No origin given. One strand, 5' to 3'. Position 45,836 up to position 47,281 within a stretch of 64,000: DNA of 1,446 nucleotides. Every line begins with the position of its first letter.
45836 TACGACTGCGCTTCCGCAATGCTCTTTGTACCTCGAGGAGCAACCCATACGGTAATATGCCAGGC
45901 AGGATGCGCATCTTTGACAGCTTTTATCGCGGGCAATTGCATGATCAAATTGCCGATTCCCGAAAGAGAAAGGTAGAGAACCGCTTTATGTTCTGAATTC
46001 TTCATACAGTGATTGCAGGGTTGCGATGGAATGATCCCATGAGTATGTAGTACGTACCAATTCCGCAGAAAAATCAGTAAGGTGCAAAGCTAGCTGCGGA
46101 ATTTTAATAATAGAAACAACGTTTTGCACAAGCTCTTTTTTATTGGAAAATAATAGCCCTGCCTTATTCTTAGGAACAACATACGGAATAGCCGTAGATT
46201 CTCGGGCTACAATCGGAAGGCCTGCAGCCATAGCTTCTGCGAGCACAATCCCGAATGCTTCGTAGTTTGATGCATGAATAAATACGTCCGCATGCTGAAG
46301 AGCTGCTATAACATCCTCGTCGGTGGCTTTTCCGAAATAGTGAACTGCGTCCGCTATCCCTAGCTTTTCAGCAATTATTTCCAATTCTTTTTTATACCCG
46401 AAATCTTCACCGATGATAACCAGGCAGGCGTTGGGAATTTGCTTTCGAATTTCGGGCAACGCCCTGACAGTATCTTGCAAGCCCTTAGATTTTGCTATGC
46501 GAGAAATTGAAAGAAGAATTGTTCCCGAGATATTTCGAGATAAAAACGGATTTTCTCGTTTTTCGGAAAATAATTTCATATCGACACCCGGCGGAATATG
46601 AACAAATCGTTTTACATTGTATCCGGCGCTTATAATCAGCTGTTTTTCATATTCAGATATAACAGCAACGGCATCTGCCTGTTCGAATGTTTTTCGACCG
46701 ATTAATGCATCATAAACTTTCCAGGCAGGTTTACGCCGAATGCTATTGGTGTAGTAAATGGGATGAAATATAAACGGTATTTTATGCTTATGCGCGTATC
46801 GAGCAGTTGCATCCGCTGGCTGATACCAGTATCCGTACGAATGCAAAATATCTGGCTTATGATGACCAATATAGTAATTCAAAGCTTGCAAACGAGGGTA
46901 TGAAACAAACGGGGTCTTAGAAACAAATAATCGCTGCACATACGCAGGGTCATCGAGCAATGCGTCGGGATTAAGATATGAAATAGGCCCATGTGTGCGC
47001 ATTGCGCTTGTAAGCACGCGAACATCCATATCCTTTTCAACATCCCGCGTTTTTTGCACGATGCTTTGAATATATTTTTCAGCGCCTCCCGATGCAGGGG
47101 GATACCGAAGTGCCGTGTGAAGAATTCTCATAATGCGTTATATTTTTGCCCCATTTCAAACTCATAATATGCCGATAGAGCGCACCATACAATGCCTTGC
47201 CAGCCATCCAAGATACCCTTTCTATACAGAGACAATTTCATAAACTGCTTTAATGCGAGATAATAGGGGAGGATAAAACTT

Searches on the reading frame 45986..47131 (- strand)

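Call 58: search_protein_families(library=pfam, proteins=[window:45986-47131:-], max_evalue=0.0001)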
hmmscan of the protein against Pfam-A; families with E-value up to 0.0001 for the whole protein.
window:45986-47131:- (381 aa): 6 families
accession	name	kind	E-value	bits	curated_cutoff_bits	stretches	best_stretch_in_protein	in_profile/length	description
PF00534.26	Glycos_transf_1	-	2.5e-33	115.5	26.4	1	204-349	16-163/172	Glycosyl transferases group 1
PF13692.12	Glyco_trans_1_4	-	3.1e-27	96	27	1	205-342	3-140/142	Glycosyl transferases group 1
PF13439.12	Glyco_transf_4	-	1.6e-14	54.7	28.5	1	15-185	2-168/170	Glycosyltransferase Family 4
PF13579.12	Glyco_trans_4_4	-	4.7e-13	50.2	29.7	1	15-182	1-158/158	Glycosyl transferase 4-like domain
PF20706.3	GT4-conflict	-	5.1e-10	39.3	26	1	168-312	166-313/385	Family 4 Glycosyltransferase in conflict systems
PF13524.12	Glyco_trans_1_2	-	2e-06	28.3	25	1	227-373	8-143/144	Glycosyl transferase-like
